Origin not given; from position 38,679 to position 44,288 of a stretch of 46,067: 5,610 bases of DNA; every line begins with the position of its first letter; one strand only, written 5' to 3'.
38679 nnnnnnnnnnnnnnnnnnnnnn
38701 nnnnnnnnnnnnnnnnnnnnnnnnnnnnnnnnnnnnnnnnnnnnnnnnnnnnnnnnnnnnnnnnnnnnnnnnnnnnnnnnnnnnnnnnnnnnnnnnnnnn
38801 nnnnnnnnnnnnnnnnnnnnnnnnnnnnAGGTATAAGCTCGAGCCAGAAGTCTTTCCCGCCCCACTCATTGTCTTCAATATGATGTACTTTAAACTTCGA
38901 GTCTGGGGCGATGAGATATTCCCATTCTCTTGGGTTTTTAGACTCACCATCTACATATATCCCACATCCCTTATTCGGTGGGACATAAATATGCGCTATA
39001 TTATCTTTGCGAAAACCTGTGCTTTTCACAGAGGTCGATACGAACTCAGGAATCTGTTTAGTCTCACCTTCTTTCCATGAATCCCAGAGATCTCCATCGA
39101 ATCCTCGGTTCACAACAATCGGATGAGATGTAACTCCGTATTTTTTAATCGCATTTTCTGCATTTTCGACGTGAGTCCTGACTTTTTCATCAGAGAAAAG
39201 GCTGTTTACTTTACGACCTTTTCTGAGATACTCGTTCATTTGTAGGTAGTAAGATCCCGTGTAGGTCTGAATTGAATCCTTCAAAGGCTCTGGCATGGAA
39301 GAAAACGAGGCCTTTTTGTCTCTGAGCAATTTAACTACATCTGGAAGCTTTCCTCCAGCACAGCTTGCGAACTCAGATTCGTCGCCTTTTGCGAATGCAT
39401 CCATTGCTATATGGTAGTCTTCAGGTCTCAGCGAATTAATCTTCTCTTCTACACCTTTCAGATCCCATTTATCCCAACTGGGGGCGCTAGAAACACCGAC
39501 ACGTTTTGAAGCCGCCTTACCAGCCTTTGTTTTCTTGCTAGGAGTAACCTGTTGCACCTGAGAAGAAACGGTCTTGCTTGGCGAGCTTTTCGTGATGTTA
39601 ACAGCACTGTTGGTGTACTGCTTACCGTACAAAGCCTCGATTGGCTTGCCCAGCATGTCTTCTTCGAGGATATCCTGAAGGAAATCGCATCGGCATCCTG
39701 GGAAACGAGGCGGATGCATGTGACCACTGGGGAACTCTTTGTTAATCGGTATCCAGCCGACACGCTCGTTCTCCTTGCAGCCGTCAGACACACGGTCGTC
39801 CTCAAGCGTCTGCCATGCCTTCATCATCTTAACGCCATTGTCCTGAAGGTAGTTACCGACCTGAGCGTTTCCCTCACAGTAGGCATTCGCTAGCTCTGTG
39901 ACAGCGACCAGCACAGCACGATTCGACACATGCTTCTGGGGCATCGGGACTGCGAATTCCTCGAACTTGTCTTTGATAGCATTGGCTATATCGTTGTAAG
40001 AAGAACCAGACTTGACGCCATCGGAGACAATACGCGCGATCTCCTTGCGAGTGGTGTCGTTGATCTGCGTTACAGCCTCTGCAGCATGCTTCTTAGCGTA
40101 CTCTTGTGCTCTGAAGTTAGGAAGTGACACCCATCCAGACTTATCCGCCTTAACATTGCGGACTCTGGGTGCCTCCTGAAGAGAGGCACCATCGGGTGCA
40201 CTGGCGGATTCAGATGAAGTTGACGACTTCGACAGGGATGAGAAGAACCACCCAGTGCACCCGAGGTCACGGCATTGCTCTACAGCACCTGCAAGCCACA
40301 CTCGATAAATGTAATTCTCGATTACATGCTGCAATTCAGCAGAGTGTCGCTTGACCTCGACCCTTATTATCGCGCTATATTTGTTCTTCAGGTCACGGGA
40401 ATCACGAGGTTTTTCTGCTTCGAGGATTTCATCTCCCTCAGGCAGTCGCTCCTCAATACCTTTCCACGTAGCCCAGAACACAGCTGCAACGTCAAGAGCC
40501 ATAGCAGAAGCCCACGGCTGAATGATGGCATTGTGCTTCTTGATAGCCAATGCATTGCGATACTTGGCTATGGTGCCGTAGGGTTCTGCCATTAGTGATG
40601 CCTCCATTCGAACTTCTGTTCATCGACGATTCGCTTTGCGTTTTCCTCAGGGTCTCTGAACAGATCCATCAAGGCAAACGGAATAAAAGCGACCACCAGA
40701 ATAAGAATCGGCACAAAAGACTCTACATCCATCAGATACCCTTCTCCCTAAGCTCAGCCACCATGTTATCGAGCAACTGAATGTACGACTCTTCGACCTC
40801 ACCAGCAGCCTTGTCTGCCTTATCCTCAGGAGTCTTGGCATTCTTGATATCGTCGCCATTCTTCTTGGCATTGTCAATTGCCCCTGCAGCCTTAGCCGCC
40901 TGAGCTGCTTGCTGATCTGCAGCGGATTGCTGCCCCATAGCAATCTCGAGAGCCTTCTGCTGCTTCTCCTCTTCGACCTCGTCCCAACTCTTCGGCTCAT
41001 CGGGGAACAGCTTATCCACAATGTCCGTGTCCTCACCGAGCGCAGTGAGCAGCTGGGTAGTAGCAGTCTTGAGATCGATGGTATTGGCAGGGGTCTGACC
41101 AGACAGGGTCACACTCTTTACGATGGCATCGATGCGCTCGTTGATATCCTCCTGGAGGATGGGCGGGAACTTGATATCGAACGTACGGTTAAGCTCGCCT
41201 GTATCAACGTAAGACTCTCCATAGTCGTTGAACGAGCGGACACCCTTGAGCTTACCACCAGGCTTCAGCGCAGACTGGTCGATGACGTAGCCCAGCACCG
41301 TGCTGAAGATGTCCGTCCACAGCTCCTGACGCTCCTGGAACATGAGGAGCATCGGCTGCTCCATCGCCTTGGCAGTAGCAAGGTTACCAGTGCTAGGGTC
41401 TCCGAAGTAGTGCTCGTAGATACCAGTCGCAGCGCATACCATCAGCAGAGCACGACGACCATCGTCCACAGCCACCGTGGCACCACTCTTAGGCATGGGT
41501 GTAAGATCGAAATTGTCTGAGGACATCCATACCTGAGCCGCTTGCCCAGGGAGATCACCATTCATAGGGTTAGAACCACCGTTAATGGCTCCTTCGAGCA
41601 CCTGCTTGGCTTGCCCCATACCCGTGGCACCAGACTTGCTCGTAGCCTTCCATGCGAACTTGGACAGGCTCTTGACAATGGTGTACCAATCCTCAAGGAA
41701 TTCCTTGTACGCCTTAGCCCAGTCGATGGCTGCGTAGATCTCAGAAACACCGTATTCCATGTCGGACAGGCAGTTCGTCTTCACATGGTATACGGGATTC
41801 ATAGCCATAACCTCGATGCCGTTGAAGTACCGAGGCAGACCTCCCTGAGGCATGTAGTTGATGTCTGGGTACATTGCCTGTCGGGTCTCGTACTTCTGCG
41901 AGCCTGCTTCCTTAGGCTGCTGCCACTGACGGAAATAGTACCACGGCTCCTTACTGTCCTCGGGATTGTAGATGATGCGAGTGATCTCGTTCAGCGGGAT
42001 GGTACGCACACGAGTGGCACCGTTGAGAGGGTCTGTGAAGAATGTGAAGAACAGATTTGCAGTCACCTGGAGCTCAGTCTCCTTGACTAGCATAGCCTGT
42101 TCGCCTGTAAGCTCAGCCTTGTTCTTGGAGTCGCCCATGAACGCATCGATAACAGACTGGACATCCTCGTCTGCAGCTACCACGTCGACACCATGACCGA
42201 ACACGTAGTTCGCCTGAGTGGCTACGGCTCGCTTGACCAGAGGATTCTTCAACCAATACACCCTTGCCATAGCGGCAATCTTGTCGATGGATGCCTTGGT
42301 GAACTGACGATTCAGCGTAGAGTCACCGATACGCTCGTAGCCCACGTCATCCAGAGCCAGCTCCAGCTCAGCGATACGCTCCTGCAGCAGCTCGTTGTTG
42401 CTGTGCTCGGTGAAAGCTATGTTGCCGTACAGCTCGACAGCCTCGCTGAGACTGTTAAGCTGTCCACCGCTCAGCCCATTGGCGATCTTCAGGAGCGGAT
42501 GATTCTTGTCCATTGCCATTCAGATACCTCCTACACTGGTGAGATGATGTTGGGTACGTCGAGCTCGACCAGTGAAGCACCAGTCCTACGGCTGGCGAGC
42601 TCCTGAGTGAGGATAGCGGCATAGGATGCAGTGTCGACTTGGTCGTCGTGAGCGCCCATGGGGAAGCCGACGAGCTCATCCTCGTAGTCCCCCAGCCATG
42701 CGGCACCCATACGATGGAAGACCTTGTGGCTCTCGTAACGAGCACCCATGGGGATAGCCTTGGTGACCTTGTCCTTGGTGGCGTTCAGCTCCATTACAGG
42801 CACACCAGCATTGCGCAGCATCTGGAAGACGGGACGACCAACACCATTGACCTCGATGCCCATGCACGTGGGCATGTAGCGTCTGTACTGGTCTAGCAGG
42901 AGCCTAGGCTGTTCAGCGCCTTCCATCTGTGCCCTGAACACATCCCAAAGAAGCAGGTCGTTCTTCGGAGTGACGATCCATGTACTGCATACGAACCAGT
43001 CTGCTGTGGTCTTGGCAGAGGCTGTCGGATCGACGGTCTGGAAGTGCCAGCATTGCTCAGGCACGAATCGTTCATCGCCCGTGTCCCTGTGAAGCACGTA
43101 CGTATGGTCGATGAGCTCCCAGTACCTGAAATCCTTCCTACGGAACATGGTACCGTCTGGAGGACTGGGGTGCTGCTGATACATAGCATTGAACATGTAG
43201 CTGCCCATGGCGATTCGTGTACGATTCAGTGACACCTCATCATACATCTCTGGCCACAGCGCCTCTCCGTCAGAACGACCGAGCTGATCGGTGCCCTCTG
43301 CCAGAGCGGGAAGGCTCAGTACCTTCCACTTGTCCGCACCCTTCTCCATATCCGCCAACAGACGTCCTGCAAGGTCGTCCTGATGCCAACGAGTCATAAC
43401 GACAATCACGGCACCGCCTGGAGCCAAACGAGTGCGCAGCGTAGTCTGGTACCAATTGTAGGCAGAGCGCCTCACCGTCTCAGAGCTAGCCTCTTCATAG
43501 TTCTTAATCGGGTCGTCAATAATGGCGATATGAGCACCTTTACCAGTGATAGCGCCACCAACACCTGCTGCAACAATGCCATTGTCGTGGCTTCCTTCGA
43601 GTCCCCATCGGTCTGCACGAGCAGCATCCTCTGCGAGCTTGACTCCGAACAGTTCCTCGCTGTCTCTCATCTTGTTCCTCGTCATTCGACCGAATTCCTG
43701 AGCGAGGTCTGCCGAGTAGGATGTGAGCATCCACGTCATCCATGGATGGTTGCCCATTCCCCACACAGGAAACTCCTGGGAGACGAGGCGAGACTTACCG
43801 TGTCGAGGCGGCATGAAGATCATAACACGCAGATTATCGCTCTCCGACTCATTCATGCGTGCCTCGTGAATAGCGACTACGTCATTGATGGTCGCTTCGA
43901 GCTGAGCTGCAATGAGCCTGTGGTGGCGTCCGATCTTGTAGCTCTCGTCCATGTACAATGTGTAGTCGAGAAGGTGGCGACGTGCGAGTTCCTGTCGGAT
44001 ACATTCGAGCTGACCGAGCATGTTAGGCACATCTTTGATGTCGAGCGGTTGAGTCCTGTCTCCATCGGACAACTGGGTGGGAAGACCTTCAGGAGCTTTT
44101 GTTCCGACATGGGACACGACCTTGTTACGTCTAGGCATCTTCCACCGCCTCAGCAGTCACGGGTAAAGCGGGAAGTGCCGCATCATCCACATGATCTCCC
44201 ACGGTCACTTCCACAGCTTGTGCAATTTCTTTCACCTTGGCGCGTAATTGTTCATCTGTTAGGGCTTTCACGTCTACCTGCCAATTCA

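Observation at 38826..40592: A minor head protein (MuF/gp7) is fused to a complete R-S-E ADP-ribosyltransferase domain, a candidate capsid-delivered effector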

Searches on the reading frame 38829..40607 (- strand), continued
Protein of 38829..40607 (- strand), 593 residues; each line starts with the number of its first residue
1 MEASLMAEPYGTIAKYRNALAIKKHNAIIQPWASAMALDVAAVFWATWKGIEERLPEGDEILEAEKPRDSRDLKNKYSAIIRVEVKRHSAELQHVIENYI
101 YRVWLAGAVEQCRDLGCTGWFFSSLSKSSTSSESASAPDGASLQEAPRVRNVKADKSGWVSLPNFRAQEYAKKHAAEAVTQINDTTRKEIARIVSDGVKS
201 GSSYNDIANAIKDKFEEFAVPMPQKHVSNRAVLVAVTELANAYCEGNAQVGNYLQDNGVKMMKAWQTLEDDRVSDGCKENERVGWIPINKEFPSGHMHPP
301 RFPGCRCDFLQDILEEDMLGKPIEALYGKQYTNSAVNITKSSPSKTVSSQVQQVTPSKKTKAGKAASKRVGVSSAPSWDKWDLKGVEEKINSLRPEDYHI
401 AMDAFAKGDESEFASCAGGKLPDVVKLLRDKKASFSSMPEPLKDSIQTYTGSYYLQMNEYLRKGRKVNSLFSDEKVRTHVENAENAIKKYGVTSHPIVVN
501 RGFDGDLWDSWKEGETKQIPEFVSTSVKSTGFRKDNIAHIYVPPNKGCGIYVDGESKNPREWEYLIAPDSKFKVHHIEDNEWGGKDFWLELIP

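Call 74: get_annotated_region(hit=H1, flank=3000)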
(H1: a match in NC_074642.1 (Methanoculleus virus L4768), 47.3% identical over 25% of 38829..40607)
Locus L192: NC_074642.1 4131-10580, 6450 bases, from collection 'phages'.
description: Methanoculleus virus L4768, complete genome.
organism: Methanoculleus virus L4768 (NCBI taxid 2856180)
taxonomy: Viruses; Duplodnaviria; Heunggongvirae; Uroviricota; Caudoviricetes
host: Methanoculleus bourgensis E02.3; source: biogas sludge; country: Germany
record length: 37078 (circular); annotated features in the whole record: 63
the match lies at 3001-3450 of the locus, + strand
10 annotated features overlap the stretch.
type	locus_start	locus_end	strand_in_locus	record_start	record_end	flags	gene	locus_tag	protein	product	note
CDS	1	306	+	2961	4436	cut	-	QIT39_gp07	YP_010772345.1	terminase large subunit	-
CDS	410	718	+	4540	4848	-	-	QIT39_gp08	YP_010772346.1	hypothetical protein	-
CDS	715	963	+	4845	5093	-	-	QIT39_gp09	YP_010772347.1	hypothetical protein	-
CDS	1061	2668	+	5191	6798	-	-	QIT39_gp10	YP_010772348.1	hypothetical protein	-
CDS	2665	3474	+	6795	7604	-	-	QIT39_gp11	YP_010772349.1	hypothetical protein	-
CDS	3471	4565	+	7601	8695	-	-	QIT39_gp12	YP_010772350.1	hypothetical protein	-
CDS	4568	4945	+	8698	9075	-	-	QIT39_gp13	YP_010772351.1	hypothetical protein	-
CDS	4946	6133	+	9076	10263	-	-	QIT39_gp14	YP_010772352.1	prophage Clp protease-like protein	-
CDS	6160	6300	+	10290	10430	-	-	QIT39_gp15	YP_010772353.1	hypothetical protein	-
CDS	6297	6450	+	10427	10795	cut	-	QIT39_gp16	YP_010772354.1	hypothetical protein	-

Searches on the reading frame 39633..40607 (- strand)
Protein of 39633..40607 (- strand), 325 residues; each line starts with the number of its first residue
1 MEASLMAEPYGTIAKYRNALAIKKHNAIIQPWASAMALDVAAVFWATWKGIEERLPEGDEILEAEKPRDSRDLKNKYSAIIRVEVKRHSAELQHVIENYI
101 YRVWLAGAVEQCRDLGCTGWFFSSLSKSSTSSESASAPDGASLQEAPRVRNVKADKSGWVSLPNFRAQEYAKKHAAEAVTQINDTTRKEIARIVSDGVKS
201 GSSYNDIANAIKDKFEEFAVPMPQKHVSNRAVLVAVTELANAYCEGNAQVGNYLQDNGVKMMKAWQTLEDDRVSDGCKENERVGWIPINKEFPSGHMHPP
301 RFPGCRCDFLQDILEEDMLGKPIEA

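Call 37: find_related_loci(query=window:39633-40607:-, collection=viral_contigs, flank=3500)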
Query window:39633-40607:- (325 aa) in viral_contigs; peptide patterns used: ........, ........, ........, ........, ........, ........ (x = any residue, [..] = any of these).
33 stretches matched a pattern; 31 encode a relative of the query (tblastn E <= 1e-3); 26 distinct loci.
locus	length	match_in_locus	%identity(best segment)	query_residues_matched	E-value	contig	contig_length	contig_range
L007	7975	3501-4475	98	1-325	0e+0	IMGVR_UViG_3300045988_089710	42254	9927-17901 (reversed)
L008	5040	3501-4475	98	1-325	0e+0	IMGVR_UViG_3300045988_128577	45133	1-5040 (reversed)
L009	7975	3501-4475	97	1-325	0e+0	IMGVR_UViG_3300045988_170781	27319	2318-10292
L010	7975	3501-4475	97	1-325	0e+0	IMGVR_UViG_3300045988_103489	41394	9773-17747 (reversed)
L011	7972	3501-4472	97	1-324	0e+0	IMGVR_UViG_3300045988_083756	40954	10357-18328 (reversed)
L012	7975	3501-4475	97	1-325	0e+0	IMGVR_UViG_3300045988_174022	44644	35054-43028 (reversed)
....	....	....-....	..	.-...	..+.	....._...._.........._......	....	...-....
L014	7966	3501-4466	84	4-325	0e+0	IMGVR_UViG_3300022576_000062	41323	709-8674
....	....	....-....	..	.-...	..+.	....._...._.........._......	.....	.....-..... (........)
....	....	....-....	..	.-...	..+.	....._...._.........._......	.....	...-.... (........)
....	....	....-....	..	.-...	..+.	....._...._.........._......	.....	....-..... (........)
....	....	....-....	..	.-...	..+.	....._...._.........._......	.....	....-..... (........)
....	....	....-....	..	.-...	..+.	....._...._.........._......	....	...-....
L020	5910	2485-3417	78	5-325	5e-167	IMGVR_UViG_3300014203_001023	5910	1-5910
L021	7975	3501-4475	95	1-325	0e+0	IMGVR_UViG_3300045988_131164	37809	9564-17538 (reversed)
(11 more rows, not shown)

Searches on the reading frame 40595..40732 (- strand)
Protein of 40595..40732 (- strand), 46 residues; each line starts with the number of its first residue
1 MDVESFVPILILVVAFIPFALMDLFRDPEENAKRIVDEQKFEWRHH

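Call 77: search_protein_families(library=phrogs, proteins=[window:40595-40732:-], max_evalue=0.01)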
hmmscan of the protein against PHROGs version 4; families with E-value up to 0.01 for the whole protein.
window:40595-40732:- (46 aa): 0 families

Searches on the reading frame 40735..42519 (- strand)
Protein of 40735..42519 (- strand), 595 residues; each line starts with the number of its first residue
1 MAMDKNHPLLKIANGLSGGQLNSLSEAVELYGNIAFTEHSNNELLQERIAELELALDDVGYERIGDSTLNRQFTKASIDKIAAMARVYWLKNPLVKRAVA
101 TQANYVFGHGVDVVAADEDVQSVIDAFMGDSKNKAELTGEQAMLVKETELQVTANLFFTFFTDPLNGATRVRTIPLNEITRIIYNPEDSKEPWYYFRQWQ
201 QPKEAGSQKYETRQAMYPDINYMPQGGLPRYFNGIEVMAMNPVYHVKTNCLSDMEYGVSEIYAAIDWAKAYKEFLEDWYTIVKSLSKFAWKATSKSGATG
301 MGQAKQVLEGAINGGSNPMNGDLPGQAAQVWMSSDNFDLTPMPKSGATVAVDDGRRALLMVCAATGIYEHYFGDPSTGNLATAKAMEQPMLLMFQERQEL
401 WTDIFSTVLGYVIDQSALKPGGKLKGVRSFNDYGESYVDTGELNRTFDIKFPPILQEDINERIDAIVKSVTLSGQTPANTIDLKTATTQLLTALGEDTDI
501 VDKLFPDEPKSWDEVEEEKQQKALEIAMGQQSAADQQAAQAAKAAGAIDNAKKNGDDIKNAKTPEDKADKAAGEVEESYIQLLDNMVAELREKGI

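Call 3: search_protein_families(library=pfam, proteins=[window:40735-42519:-], max_evalue=0.1)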
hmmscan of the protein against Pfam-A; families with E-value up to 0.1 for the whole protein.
window:40735-42519:- (595 aa): 1 family
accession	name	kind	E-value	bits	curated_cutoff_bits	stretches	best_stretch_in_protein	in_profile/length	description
PF05719.16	GPP34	-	0.048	14.1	29.1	0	455-541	124-197/201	Golgi phosphoprotein 3 (GPP34)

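Call 4: search_protein_families(library=phrogs, proteins=[window:40735-42519:-], max_evalue=0.01)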
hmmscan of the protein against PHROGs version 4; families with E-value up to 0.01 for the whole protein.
window:40735-42519:- (595 aa): 2 families
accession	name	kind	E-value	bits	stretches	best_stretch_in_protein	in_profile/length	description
phrog_10963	-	head and packaging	7.4e-78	263.4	1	43-555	33-495/503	portal protein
phrog_64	-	head and packaging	6.9e-05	22.5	0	92-215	126-241/547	portal protein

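Call 66: search_dna_similar(query=window:40735-42519:-, collection=phages, mode=protein, max_rows=15)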
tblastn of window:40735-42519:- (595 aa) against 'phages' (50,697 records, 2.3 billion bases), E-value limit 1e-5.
Records with a match: 44; places in all: 44; records where one place covers at least 80% of the query: 1.
Best place of each record, by identity: <60% 44.
By first word of the organism name: Arthrobacter 18; Streptomyces 7; Clavibacter 5; Methanoculleus 2; Glutamicibacter 2; Microcystis 2; Brevibacterium 2; Curtobacterium 2; Caudovirus 1; Bacteriophage 1; and 2 more.
By host as written in the record: Arthrobacter sp. ATCC 21022 15; Streptomyces lividans JI 1326 4; Methanoculleus bourgensis E02.3 2; - 2; Arthrobacter globiformis NRRL B-2979 SEA 2; Microcystis aeruginosa 2; Brevibacterium iodinum ATCC 15728 2; Clavibacter michiganensis CN18-4 2; and 10 more.
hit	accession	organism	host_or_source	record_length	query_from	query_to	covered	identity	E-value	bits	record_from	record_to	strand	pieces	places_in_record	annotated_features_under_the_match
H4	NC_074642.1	Methanoculleus virus L4768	Methanoculleus bourgensis E02.3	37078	43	507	78%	43.6%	8e-110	367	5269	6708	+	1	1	hypothetical protein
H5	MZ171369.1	Methanoculleus virus Blf4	Methanoculleus bourgensis E02.3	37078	43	507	78%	43.6%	8e-110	367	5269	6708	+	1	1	hypothetical protein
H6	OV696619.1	Glutamicibacter phage Montesquieu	French washed-rind cheese surface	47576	32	512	81%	32.6%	6e-69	248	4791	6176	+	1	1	Portal protein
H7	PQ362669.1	Arthrobacter phage Kukla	Arthrobacter globiformis B-2979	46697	11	477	78%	33.2%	3e-65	238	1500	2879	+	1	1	2: portal protein | 1: terminase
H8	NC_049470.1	Arthrobacter phage TripleJ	Arthrobacter globiformis NRRL B-2979 SEA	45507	14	477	78%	33.4%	3e-66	241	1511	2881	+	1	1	2: portal protein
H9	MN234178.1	Arthrobacter phage TripleJ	Arthrobacter globiformis NRRL B-2979 SEA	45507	14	477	78%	33.4%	3e-66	241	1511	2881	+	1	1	2: portal protein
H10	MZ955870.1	Glutamicibacter phage BIM BV-113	Glutamicibacter halophytocola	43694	32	469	74%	34.2%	3e-69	249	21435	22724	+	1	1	putative portal protein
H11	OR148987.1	Caudovirus D_HF5_3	Homo sapiens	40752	15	469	76%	31.8%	4e-61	225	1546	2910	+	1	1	portal protein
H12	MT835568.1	Bacteriophage sp.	human fecal samples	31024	54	478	71%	32.4%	5e-54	204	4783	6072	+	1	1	record has no annotation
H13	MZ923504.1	Microcystis phage MinS1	Microcystis aeruginosa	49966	70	480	69%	31.9%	1e-57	215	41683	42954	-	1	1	hypothetical protein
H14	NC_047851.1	Brevibacterium phage LuckyBarnes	Brevibacterium iodinum ATCC 15728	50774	57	469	69%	31.6%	8e-53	201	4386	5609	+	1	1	portal protein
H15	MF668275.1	Brevibacterium phage LuckyBarnes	Brevibacterium iodinum ATCC 15728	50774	57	469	69%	31.6%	8e-53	201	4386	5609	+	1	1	portal protein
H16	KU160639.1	Arthrobacter phage Anansi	Arthrobacter sp. ATCC 21022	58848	43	411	62%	27.9%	4e-33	142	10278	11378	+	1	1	23: portal protein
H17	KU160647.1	Arthrobacter phage Gorgeous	Arthrobacter sp. ATCC 21022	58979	43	411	62%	27.9%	4e-33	142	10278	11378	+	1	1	23: portal protein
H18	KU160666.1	Arthrobacter phage SorJuana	Arthrobacter sp. ATCC 21022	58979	43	411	62%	27.9%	4e-33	142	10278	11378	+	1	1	23: portal protein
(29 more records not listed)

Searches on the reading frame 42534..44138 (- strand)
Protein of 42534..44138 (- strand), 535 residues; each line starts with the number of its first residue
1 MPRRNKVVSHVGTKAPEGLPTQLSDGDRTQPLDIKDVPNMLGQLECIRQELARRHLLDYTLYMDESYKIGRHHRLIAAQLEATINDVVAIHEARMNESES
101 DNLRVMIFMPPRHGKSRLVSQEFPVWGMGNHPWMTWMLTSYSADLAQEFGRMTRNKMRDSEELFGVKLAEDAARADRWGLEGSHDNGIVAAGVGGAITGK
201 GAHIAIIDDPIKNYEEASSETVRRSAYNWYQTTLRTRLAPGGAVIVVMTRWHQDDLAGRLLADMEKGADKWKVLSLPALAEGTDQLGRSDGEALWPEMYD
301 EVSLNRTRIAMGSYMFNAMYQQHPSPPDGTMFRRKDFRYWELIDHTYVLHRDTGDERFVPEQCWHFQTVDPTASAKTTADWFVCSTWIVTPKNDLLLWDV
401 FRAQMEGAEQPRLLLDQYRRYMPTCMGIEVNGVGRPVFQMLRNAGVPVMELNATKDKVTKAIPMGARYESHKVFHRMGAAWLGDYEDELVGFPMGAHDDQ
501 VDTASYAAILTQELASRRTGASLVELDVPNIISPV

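Call 15: search_protein_families(library=pfam, proteins=[window:42534-44138:-], max_evalue=0.01)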
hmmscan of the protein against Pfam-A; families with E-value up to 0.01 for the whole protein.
window:42534-44138:- (535 aa): 2 families
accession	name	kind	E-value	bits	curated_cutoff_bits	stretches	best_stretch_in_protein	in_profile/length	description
PF03237.21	Terminase_6N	-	3e-19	70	22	1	107-337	2-213/215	Terminase large subunit, T4likevirus-type, N-terminal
PF17289.8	Terminase_6C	-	8.2e-10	39.3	22.6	1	368-507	2-151/155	Terminase RNaseH-like domain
